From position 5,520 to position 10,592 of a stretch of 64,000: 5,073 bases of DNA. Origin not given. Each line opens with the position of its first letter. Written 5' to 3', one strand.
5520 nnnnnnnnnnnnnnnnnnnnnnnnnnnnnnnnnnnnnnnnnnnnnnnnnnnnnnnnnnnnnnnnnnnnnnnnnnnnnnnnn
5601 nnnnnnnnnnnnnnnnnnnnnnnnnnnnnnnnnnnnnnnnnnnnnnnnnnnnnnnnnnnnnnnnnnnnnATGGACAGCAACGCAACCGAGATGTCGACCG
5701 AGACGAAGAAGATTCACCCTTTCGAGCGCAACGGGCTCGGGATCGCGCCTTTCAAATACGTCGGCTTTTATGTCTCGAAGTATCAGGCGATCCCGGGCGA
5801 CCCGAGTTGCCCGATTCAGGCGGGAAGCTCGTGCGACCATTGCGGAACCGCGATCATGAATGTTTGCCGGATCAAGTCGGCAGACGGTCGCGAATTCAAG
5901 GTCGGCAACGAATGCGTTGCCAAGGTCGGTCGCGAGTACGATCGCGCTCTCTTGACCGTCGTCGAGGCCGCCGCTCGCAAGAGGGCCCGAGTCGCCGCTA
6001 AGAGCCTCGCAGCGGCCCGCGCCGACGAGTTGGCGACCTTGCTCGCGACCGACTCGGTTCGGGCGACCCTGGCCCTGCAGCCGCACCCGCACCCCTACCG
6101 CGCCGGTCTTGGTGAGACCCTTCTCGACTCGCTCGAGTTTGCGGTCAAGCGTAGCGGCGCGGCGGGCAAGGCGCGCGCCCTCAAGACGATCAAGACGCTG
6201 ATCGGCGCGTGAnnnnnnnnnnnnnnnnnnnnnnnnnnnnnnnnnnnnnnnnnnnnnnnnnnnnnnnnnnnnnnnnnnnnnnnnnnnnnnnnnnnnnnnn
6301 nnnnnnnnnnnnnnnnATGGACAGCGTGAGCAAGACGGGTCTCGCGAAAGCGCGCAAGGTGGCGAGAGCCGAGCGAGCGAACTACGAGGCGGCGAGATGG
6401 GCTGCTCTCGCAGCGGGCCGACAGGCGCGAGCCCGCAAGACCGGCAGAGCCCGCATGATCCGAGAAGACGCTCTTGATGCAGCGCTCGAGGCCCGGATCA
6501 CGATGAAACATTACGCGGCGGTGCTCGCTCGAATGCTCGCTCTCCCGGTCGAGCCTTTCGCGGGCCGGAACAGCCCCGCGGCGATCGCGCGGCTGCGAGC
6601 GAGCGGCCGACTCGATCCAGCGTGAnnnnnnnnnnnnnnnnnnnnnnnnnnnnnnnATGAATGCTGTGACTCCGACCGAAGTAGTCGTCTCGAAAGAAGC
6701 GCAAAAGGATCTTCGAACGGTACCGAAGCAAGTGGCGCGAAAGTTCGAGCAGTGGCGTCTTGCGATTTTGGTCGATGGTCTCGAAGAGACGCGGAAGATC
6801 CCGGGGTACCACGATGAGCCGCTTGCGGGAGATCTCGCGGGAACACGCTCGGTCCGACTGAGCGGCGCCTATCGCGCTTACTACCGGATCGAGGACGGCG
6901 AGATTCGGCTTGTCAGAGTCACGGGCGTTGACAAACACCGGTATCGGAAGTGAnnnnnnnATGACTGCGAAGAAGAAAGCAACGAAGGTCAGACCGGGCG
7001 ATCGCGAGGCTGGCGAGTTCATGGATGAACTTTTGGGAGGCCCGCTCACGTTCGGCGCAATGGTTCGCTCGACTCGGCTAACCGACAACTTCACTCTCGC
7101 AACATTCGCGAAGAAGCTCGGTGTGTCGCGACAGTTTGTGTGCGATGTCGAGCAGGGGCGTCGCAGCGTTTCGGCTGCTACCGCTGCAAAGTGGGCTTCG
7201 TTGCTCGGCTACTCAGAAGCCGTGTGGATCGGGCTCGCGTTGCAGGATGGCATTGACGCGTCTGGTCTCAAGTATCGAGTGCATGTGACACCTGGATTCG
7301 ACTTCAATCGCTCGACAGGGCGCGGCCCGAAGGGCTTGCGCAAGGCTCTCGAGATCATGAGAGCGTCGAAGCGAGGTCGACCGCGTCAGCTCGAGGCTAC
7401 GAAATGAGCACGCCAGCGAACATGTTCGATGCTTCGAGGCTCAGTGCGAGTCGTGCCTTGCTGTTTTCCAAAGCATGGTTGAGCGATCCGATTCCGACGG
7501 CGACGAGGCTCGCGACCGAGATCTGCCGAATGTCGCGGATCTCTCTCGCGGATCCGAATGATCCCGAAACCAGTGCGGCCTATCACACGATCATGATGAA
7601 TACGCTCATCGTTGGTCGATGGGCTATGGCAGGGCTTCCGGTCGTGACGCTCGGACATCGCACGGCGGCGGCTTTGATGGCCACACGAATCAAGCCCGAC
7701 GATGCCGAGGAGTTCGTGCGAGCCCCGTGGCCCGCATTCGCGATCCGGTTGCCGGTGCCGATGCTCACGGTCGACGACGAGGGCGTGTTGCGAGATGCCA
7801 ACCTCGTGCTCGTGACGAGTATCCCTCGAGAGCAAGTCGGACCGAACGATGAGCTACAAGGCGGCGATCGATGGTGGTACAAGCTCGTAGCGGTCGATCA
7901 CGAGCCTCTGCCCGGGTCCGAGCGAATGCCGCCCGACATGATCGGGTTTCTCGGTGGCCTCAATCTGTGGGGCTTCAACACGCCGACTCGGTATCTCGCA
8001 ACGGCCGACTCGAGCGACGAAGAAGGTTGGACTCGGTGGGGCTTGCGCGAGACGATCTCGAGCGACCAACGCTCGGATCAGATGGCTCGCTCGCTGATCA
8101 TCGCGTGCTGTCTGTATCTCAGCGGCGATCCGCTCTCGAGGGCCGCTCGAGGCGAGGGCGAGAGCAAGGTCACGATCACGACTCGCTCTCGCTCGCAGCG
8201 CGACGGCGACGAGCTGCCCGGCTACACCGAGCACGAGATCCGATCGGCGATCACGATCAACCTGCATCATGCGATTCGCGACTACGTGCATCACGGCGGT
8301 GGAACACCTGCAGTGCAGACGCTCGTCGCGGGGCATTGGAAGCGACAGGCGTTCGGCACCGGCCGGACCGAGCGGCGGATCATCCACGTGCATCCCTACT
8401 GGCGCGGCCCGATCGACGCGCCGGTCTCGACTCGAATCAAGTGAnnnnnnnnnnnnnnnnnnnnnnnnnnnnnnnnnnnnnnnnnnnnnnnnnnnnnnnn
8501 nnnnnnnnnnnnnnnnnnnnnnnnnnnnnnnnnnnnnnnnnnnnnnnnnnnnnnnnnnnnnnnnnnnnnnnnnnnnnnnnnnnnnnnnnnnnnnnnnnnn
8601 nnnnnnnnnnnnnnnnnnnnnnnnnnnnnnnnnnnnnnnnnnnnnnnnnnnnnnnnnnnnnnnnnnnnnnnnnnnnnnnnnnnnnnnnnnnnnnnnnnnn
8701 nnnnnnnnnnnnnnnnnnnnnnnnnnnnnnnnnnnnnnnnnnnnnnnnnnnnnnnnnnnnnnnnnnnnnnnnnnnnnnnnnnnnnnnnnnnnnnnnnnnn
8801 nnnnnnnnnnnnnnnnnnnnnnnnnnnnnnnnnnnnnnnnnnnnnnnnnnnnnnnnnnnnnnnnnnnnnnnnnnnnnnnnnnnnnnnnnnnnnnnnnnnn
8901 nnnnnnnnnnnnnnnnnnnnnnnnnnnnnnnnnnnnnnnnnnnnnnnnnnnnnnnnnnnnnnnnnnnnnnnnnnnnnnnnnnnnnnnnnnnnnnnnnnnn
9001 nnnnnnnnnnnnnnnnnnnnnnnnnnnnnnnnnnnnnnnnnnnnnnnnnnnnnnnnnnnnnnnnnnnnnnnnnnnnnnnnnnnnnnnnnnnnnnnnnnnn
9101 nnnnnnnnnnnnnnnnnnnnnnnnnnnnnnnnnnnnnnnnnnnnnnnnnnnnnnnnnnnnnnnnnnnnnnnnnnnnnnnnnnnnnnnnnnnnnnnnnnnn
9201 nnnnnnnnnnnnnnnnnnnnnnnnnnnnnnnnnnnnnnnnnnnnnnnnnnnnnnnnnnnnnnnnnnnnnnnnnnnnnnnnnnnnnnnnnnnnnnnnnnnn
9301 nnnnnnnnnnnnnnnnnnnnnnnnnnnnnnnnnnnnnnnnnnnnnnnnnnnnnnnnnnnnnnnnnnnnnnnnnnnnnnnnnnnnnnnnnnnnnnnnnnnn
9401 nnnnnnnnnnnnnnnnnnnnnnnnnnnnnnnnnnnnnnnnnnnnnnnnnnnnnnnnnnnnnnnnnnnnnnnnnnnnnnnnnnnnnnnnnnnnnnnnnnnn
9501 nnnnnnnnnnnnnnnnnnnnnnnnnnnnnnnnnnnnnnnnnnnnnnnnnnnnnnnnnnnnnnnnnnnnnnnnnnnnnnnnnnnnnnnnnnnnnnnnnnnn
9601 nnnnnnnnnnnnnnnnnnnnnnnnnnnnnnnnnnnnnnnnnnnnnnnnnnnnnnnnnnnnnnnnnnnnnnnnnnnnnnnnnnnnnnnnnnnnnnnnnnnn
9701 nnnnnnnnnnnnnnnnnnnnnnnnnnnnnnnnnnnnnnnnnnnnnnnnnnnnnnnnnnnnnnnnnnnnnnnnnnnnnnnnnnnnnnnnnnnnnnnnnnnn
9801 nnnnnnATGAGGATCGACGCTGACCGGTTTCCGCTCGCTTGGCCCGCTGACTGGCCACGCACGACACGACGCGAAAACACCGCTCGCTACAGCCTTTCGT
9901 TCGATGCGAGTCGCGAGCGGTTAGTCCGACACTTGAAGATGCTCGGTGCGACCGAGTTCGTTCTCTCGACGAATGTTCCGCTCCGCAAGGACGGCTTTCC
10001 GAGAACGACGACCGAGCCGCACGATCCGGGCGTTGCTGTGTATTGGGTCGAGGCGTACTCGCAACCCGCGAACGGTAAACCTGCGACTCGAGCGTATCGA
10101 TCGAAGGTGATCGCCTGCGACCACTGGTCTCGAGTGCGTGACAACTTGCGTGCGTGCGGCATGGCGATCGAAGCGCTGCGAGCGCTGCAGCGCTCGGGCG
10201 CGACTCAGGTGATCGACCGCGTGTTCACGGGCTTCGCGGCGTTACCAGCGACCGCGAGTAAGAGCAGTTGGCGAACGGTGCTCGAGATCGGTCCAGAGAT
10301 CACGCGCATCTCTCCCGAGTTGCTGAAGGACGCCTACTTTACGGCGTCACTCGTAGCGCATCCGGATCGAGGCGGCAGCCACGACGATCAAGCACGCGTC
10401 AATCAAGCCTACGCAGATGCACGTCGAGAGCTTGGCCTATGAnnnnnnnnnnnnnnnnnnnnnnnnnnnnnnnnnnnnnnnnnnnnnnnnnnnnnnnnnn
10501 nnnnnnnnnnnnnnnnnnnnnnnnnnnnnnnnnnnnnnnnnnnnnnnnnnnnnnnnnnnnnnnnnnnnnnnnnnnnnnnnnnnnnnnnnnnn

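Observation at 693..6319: Leaderless design: start codons sit 6-7 nt after the Box A -10 hexamer, with a conserved (A/G)TGGA(C/A) start context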

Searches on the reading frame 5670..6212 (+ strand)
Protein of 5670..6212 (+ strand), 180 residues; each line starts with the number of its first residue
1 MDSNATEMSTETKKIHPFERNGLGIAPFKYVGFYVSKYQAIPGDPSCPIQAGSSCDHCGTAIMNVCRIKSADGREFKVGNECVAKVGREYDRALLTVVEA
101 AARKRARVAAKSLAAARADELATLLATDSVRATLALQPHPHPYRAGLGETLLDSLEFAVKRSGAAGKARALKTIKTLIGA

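Call 54: find_homologous_proteins(query=window:5670-6212:+)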
Query window:5670-6212:+ (180 aa): 29 proteins with E <= 0.001 among 1029 candidates.
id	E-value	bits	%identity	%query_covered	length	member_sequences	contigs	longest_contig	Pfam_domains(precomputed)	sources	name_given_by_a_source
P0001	1.5e-112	391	100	100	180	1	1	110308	-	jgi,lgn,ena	-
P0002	4.3e-96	337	87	99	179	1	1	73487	-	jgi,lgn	-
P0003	2.9e-48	182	54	89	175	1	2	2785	-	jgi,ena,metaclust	metaclust:\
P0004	6.5e-48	181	56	89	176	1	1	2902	-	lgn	-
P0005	3.8e-46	175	56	89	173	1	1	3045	-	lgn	-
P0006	1.1e-37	148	49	95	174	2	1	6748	-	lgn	-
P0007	4.7e-37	145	52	90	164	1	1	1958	-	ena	-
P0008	4.8e-36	142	48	91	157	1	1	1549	-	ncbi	-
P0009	9.1e-36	141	47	95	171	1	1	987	-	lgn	-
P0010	1.6e-33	134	46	91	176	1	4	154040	-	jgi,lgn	jgi:hypothetical protein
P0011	2.4e-33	133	44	91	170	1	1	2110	-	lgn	-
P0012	4.6e-33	132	48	89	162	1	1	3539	-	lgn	-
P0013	2.4e-32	130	46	88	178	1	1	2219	-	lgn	-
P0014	3.7e-32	129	46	94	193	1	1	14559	-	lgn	-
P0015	1.3e-31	128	44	92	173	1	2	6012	-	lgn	-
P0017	2.6e-31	127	43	91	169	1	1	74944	-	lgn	-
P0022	1.1e-27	115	71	41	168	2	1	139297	-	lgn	-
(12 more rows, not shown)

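Call 56: find_encoding_contigs(protein=P0001, flank=10000, max_places=3)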
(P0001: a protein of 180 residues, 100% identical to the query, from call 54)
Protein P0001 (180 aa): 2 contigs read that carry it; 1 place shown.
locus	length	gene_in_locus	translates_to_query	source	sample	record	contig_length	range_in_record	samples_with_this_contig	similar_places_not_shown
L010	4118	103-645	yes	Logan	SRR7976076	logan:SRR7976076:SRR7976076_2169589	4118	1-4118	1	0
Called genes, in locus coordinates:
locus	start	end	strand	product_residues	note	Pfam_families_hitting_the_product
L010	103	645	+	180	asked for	-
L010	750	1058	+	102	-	-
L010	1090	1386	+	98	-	PF05016:ParE_toxin (weak)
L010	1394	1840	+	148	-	PF13560:HTH_31 (weak), PF01381:HTH_3 (weak)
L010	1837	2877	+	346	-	PF26125:AcrVA2-like (weak)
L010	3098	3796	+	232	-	-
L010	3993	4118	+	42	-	?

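Call 57: find_encoding_contigs(protein=P0017, flank=10000, max_places=2)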
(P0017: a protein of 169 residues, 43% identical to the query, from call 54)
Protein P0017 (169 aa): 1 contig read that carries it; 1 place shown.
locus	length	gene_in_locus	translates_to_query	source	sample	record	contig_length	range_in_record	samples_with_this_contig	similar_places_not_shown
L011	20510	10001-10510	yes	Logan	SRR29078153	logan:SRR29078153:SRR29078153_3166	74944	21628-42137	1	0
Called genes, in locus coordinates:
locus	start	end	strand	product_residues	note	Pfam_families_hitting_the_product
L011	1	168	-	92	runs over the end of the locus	-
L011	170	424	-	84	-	-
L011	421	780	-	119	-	-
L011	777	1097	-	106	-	-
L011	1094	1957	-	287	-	-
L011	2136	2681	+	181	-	-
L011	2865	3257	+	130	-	-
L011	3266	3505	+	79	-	-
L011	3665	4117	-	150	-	-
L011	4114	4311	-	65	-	-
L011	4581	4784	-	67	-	-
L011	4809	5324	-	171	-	-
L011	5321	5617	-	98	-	-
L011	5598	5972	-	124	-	-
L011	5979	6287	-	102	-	-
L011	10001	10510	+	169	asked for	-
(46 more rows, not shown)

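Call 59: find_encoding_contigs(protein=P0010, flank=6000, max_places=1)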
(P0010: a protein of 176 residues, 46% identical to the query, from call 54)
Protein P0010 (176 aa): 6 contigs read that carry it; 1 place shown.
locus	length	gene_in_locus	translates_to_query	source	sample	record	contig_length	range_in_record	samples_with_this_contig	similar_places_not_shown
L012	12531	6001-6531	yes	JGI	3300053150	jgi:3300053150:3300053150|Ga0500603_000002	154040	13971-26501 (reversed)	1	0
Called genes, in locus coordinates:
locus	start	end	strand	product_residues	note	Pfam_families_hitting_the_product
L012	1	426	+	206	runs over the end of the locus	-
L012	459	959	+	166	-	-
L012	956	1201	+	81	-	-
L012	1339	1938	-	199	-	-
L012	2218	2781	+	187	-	-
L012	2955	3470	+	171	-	-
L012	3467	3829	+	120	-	-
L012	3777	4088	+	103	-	-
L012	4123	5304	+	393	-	PF09511:RNA_lig_T4_1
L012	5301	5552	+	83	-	-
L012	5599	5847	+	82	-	-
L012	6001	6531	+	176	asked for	-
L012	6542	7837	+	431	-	-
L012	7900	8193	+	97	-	-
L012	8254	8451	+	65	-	-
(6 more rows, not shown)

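Call 60: find_encoding_contigs(protein=P0022, flank=6000, max_places=1)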
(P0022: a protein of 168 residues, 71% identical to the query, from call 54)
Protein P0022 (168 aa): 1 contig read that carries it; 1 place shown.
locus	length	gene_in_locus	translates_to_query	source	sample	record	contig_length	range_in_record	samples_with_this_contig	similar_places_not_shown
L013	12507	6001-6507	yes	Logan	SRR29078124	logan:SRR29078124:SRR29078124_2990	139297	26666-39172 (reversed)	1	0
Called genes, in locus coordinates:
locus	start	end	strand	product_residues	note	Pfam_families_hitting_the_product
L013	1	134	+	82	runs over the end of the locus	-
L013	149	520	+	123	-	PF20137:BubE (weak)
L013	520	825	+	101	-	-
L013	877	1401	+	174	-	PF01661:Macro (faint)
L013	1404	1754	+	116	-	-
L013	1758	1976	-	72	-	-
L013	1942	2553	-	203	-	PF25680:Mom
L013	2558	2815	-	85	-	-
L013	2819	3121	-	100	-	-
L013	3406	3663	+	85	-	-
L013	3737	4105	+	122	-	-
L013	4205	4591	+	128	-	-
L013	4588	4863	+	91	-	-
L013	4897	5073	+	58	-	-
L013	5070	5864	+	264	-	PF12083:DUF3560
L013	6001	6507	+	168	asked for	-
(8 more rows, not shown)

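Call 61: find_encoding_contigs(protein=P0014, flank=6000, max_places=1)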
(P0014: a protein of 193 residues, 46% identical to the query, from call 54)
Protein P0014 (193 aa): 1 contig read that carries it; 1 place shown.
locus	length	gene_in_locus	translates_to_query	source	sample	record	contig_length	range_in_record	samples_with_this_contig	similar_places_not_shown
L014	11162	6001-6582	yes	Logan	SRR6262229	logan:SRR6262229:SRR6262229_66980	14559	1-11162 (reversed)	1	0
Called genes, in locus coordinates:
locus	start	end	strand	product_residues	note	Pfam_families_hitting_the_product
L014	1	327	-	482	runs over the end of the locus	PF04055:Radical_SAM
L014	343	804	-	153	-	-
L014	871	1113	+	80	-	-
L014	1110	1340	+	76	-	-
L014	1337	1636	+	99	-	-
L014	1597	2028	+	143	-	-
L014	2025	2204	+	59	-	-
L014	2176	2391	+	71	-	-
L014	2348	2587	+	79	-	-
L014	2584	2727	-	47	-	-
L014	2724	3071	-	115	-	-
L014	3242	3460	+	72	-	-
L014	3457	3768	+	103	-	PF24623:Phage_zn_bind_8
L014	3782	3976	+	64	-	-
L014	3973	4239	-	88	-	PF12802:MarR_2 (weak), PF03551:PadR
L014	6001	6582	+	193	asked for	-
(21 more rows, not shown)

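Call 63: search_protein_families(library=pfam, proteins=[window:5670-6212:+], max_evalue=0.05)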
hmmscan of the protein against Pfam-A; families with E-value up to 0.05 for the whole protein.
window:5670-6212:+ (180 aa): 0 families

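Call 64: search_protein_families(library=phrogs, proteins=[window:5670-6212:+], max_evalue=0.01)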
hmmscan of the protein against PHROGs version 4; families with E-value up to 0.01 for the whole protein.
window:5670-6212:+ (180 aa): 1 family
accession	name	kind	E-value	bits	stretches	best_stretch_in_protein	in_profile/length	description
phrog_11965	-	unknown function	0.00072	20.4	1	53-87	14-49/194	-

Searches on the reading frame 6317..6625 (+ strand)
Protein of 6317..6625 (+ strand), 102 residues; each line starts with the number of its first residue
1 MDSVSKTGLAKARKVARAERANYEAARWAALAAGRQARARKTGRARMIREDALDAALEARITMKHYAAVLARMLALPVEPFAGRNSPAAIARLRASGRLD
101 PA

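Call 63: search_protein_families(library=pfam, proteins=[window:6317-6625:+], max_evalue=0.05)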
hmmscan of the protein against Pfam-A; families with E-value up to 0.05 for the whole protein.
window:6317-6625:+ (102 aa): 1 family
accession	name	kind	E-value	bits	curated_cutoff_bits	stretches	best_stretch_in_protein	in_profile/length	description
PF12728.13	HTH_17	-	0.047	14.4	27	0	38-60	28-50/51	Helix-turn-helix domain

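Call 64: search_protein_families(library=phrogs, proteins=[window:6317-6625:+], max_evalue=0.01)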
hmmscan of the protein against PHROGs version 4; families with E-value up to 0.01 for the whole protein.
window:6317-6625:+ (102 aa): 0 families

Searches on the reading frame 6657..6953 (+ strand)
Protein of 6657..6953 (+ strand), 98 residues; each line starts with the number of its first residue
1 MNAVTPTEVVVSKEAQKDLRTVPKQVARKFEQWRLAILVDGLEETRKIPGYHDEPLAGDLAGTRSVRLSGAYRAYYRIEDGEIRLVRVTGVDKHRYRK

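Call 9: search_protein_families(library=pfam, proteins=[window:6657-6953:+], max_evalue=0.01)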
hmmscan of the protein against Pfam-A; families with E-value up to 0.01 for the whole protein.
window:6657-6953:+ (98 aa): 2 families
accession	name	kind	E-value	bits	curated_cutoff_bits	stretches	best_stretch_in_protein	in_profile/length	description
PF05016.21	ParE_toxin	-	6.8e-06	27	23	1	9-88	1-82/89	ParE toxin of type II toxin-antitoxin system, parDE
PF15738.11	YafQ_toxin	-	0.004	17.9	30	1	9-89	3-81/88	Bacterial toxin of type II toxin-antitoxin system, YafQ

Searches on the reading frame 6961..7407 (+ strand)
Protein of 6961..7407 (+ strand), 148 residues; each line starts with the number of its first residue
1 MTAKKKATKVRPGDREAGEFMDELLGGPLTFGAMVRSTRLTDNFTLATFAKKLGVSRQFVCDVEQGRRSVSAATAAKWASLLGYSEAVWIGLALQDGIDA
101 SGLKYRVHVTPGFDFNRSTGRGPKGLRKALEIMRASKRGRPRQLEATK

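Call 22: search_protein_families(library=phrogs, proteins=[window:6961-7407:+], max_evalue=0.001)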
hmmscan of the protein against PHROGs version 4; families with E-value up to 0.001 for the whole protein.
window:6961-7407:+ (148 aa): 8 families
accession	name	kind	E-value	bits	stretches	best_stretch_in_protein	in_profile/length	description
phrog_8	-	transcription regulation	1.2e-07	32.5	1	30-91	161-217/346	transcriptional regulator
phrog_2439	-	transcription regulation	2.7e-06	27.5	1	32-92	9-69/367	transcriptional regulator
phrog_1381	-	moron, auxiliary metabolic gene and host takeover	2.2e-05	24.9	1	28-93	10-76/264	plasmid antitoxin with HTH domain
phrog_33502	-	unknown function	0.00012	22.8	1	25-83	107-166/190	-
phrog_638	-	transcription regulation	0.00019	22.3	1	49-91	23-65/145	transcriptional regulator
phrog_5823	-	transcription regulation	0.00022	21.5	1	29-86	5-63/404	transcriptional regulator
phrog_1373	-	transcription regulation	0.00039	21.4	1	29-84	62-117/166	transcriptional regulator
phrog_2328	-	transcription regulation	0.00077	20.3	0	30-84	15-69/128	transcriptional repressor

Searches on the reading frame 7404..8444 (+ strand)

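Call 9: search_protein_families(library=pfam, proteins=[window:7404-8444:+], max_evalue=0.01)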
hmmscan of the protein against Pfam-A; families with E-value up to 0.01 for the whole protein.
window:7404-8444:+ (346 aa): 0 families

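Call 22: search_protein_families(library=phrogs, proteins=[window:7404-8444:+], max_evalue=0.001)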
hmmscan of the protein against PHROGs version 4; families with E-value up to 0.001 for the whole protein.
window:7404-8444:+ (346 aa): 1 family
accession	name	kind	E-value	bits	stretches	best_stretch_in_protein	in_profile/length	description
phrog_15934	-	unknown function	1.1e-07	32.8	1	303-343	256-296/305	-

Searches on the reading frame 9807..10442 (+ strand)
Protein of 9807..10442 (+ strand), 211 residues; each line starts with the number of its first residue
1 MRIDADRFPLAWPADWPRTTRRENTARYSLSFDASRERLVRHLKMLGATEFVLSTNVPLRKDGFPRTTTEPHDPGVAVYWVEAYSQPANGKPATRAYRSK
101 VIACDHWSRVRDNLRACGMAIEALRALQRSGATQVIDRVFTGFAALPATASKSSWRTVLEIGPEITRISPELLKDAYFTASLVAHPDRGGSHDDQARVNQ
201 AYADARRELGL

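Call 22: search_protein_families(library=phrogs, proteins=[window:9807-10442:+], max_evalue=0.001)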
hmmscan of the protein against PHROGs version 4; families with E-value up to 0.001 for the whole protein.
window:9807-10442:+ (211 aa): 2 families
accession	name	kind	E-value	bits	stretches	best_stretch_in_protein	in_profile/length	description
phrog_9210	-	unknown function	1.5e-41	143.3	1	4-208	4-202/204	-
phrog_13942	-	unknown function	9.5e-08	32.7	1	168-207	27-66/336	-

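Call 69: search_protein_families(library=pfam, proteins=[window:9807-10442:+], max_evalue=0.01)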
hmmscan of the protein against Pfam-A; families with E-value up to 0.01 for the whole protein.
window:9807-10442:+ (211 aa): 0 families
